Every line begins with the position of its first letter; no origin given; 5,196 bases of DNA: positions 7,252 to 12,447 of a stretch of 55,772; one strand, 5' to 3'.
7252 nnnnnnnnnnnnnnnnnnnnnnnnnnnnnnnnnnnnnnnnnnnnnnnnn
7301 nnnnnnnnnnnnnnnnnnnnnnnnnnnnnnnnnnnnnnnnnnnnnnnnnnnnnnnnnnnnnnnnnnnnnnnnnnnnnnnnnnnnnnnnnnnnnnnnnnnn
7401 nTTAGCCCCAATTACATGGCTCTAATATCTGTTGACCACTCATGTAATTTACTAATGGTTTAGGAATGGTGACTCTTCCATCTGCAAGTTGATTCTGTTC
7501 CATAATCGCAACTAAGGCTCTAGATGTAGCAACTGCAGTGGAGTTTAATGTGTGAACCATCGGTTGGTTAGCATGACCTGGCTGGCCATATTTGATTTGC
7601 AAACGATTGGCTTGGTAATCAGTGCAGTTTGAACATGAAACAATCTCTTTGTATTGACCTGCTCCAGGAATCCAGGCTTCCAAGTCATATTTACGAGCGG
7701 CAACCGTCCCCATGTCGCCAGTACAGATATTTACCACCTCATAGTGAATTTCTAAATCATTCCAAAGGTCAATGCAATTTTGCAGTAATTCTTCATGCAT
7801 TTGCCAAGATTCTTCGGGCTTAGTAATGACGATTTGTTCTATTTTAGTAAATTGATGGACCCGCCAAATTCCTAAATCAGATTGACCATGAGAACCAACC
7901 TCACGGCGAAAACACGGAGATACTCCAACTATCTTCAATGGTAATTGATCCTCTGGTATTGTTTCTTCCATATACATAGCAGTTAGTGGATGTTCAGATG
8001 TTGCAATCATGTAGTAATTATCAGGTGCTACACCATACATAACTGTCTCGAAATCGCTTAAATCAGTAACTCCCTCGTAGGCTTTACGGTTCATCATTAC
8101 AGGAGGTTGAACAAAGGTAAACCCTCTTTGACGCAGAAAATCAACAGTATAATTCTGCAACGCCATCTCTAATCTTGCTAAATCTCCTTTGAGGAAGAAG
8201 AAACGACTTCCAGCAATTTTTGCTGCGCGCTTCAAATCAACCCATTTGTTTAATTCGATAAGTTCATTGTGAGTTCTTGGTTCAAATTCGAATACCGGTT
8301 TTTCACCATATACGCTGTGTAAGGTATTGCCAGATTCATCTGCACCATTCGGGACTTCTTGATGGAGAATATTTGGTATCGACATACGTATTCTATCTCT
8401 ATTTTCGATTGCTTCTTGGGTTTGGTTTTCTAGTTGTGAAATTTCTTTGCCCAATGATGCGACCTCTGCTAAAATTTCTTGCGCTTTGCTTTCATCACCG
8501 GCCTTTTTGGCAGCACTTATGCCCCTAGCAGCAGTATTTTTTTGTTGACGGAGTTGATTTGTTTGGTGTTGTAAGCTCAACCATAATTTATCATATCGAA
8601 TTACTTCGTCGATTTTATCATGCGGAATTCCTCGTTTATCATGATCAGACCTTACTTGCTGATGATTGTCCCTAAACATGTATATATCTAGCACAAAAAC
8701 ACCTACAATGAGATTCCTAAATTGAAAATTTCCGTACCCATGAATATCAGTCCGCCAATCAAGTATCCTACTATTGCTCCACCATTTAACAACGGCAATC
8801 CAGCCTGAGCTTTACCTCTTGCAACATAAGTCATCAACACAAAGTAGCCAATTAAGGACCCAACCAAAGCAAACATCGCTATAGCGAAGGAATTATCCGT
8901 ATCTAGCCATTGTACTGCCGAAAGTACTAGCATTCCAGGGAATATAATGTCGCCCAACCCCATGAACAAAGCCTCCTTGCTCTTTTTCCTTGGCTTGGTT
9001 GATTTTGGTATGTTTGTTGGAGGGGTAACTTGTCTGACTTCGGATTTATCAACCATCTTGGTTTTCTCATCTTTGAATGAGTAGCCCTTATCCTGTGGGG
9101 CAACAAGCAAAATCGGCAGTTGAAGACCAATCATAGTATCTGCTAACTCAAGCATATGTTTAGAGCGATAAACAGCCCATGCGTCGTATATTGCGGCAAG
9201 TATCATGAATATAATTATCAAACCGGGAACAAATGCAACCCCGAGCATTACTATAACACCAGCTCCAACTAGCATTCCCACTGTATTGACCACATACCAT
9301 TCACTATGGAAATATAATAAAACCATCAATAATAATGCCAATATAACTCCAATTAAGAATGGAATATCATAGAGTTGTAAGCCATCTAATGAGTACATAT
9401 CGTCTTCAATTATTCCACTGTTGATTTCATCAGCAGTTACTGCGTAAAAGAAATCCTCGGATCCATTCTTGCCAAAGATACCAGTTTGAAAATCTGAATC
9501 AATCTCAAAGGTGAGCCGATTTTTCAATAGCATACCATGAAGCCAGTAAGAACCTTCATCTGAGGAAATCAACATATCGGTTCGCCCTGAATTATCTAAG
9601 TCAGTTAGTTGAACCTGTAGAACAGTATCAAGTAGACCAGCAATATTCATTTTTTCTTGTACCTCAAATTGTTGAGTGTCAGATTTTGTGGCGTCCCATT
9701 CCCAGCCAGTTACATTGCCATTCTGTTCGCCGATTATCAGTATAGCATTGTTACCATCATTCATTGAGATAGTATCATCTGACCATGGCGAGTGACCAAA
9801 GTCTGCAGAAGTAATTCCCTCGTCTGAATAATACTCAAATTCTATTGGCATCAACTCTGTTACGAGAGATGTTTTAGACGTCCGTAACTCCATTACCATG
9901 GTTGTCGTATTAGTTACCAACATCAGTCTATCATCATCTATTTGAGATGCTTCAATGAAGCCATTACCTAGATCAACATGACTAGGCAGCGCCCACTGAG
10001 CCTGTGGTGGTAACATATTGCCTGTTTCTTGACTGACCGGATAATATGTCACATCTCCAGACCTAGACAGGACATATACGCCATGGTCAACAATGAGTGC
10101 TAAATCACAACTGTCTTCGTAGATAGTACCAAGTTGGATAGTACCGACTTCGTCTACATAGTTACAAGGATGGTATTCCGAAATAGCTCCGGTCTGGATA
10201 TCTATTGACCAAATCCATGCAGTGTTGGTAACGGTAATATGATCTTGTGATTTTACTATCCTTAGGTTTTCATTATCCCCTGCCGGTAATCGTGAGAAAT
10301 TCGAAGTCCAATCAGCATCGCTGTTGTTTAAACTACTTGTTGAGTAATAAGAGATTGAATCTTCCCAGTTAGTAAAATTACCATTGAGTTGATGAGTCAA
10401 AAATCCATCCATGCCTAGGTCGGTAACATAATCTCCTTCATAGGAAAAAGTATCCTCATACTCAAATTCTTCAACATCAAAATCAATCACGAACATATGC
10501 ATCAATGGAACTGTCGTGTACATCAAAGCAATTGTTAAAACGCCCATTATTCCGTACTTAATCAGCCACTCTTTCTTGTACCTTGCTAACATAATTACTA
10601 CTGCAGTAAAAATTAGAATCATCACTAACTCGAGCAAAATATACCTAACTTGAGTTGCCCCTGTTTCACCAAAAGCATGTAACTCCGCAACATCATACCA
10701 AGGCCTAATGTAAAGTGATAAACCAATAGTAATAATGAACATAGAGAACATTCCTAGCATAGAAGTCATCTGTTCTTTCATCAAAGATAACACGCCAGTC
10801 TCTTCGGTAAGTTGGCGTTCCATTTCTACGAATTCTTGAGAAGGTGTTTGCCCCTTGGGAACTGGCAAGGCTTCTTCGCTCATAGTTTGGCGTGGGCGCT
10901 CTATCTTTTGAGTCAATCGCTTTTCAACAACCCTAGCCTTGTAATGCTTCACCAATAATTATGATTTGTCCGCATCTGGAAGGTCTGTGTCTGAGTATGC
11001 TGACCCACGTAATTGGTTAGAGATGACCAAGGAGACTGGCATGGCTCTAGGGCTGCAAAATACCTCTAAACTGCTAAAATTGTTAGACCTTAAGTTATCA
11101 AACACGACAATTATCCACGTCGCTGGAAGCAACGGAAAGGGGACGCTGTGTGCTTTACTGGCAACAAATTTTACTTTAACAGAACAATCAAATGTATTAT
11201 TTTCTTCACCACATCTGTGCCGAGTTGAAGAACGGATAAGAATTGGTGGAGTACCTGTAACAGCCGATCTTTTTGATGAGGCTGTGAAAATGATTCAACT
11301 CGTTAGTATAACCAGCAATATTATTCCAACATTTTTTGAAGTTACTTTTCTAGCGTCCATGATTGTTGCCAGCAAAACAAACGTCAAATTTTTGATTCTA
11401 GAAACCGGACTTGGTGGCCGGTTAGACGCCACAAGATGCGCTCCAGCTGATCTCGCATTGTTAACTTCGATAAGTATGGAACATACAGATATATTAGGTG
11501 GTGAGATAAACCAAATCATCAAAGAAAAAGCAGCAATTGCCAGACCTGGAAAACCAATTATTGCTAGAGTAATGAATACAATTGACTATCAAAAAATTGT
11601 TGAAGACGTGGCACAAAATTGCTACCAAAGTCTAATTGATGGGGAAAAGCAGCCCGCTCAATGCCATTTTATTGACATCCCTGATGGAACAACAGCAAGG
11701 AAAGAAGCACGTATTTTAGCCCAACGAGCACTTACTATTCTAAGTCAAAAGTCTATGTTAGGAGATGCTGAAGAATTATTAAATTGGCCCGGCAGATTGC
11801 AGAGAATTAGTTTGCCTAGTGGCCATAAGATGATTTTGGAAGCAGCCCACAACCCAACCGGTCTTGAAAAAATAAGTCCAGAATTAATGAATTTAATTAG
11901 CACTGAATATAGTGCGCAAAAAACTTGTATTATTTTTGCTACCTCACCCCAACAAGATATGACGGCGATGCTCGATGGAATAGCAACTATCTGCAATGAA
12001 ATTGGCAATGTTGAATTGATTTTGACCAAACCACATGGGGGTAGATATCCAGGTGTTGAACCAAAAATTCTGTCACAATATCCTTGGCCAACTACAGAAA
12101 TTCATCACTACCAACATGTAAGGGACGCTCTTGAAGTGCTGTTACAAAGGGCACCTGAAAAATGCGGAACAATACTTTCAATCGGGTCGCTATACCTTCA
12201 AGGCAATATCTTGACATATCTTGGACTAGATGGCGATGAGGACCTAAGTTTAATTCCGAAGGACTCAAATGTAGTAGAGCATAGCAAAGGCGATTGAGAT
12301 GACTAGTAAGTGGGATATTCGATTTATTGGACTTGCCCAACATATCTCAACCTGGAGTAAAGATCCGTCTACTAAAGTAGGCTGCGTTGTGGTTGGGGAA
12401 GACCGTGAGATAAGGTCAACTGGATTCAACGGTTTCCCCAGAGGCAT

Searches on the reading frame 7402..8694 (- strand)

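Call 39: search_protein_families(library=pfam, proteins=[window:7402-8694:-], max_evalue=0.001)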
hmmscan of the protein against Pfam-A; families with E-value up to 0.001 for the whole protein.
window:7402-8694:- (430 aa): 2 families
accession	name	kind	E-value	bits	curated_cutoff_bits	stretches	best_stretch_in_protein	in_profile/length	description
PF00587.30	tRNA-synt_2b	-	7.3e-37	127.6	29.3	1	225-401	9-179/179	tRNA synthetase class II core domain (G, H, P, S and T)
PF02403.27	Seryl_tRNA_N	-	3e-21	76.1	28.2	1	1-109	1-107/108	Seryl-tRNA synthetase N-terminal domain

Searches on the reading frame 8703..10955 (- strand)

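Call 39: search_protein_families(library=pfam, proteins=[window:8703-10955:-], max_evalue=0.001)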
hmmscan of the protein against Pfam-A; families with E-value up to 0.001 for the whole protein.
window:8703-10955:- (750 aa): 2 families
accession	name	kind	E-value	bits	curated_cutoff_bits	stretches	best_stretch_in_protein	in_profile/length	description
PF06550.16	SPP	-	2.1e-51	175.5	23.9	1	533-738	92-281/283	Signal-peptide peptidase, presenilin aspartyl protease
PF04258.18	Peptidase_A22B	-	6.8e-06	26.4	23.3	1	535-718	88-250/286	Signal peptide peptidase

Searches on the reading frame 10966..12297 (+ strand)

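Call 39: search_protein_families(library=pfam, proteins=[window:10966-12297:+], max_evalue=0.001)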
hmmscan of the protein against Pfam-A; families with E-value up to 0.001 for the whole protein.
window:10966-12297:+ (443 aa): 1 family
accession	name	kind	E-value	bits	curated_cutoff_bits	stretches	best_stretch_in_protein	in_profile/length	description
PF08245.18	Mur_ligase_M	-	1.9e-06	28.4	24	1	52-218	1-138/200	Mur ligase middle domain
